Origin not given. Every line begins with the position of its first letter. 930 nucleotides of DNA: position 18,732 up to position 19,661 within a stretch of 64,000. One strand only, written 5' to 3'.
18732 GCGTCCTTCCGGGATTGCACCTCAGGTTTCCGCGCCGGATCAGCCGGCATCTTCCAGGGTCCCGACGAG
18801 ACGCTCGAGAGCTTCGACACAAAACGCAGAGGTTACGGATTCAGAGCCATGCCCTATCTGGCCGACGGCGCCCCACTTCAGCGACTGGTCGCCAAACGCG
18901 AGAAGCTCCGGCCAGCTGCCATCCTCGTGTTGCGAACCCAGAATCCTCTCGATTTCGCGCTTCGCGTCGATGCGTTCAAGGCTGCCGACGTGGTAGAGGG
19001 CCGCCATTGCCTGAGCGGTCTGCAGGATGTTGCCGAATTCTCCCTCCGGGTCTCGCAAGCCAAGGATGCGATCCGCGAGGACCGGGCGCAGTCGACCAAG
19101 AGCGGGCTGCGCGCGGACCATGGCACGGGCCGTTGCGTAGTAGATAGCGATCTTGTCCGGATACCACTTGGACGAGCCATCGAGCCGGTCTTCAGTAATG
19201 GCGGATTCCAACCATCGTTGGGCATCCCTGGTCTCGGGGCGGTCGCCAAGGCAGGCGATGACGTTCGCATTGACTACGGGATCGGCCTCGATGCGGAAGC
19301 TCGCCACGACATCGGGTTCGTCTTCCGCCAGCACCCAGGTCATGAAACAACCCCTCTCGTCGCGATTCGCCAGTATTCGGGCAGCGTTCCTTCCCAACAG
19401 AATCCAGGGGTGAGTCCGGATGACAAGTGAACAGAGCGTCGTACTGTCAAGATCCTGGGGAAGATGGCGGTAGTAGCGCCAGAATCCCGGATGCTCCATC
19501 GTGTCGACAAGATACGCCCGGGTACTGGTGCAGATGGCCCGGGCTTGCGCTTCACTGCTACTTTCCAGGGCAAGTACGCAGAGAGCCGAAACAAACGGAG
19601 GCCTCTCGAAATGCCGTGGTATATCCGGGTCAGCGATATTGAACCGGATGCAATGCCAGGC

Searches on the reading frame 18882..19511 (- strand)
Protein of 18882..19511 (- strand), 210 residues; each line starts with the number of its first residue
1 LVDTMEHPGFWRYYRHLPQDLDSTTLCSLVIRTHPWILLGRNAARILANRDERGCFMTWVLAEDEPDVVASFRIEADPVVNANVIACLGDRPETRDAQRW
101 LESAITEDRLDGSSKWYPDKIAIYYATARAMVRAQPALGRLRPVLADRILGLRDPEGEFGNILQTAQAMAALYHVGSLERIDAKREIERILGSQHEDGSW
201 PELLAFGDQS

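Call 90: search_solved_structures(query=A8, max_evalue=1, show_alignments=3)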
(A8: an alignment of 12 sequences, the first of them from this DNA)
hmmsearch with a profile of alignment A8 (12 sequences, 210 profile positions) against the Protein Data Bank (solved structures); distinct sequences matched with E-value up to 1: 13.
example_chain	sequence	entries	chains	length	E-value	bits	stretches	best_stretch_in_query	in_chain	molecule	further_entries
9mhs_B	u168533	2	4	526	3.2e-05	26.8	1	16-202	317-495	Drimenol Synthase | Haloacid dehalogenase superfamily, subfamily IA, variant 3 with third motif having DD or E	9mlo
9m7d_A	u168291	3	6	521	0.00017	24.4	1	16-202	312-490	Haloacid dehalogenase superfamily, subfamily IA, variant 3 with third motif having DD or E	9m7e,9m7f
2sqc_A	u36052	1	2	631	0.00033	23.5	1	164-202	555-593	SQUALENE-HOPENE CYCLASE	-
3sqc_A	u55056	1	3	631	0.00038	23.3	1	164-202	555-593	SQUALENE--HOPENE CYCLASE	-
1gsz_A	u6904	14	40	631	0.00039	23.3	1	164-202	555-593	SQUALENE--HOPENE CYCLASE | SQUALENE-HOPENE CYCLASE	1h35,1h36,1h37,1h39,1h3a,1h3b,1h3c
3fj7_A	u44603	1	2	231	0.017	17.9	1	45-105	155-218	Major antigenic peptide PEB3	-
2hxw_A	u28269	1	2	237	0.018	17.9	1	45-105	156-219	Major antigenic peptide PEB3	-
3fjg_A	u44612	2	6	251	0.02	17.7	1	45-105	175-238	Major antigenic peptide PEB3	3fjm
3fir_A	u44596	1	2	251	0.02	17.7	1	45-105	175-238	Major antigenic peptide PEB3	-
8j5z_A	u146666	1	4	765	0.073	15.9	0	159-202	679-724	Terpene cyclase/mutase family member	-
6o60_B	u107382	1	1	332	0.11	15.3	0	161-201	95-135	Geranylgeranyl transferase type-2 subunit beta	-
6j6x_B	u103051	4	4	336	0.11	15.2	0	161-201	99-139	Geranylgeranyl transferase type-2 subunit beta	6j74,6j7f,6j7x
9cod_A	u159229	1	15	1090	0.46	13.2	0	36-116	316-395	SGNH hydrolase-type esterase domain-containing protein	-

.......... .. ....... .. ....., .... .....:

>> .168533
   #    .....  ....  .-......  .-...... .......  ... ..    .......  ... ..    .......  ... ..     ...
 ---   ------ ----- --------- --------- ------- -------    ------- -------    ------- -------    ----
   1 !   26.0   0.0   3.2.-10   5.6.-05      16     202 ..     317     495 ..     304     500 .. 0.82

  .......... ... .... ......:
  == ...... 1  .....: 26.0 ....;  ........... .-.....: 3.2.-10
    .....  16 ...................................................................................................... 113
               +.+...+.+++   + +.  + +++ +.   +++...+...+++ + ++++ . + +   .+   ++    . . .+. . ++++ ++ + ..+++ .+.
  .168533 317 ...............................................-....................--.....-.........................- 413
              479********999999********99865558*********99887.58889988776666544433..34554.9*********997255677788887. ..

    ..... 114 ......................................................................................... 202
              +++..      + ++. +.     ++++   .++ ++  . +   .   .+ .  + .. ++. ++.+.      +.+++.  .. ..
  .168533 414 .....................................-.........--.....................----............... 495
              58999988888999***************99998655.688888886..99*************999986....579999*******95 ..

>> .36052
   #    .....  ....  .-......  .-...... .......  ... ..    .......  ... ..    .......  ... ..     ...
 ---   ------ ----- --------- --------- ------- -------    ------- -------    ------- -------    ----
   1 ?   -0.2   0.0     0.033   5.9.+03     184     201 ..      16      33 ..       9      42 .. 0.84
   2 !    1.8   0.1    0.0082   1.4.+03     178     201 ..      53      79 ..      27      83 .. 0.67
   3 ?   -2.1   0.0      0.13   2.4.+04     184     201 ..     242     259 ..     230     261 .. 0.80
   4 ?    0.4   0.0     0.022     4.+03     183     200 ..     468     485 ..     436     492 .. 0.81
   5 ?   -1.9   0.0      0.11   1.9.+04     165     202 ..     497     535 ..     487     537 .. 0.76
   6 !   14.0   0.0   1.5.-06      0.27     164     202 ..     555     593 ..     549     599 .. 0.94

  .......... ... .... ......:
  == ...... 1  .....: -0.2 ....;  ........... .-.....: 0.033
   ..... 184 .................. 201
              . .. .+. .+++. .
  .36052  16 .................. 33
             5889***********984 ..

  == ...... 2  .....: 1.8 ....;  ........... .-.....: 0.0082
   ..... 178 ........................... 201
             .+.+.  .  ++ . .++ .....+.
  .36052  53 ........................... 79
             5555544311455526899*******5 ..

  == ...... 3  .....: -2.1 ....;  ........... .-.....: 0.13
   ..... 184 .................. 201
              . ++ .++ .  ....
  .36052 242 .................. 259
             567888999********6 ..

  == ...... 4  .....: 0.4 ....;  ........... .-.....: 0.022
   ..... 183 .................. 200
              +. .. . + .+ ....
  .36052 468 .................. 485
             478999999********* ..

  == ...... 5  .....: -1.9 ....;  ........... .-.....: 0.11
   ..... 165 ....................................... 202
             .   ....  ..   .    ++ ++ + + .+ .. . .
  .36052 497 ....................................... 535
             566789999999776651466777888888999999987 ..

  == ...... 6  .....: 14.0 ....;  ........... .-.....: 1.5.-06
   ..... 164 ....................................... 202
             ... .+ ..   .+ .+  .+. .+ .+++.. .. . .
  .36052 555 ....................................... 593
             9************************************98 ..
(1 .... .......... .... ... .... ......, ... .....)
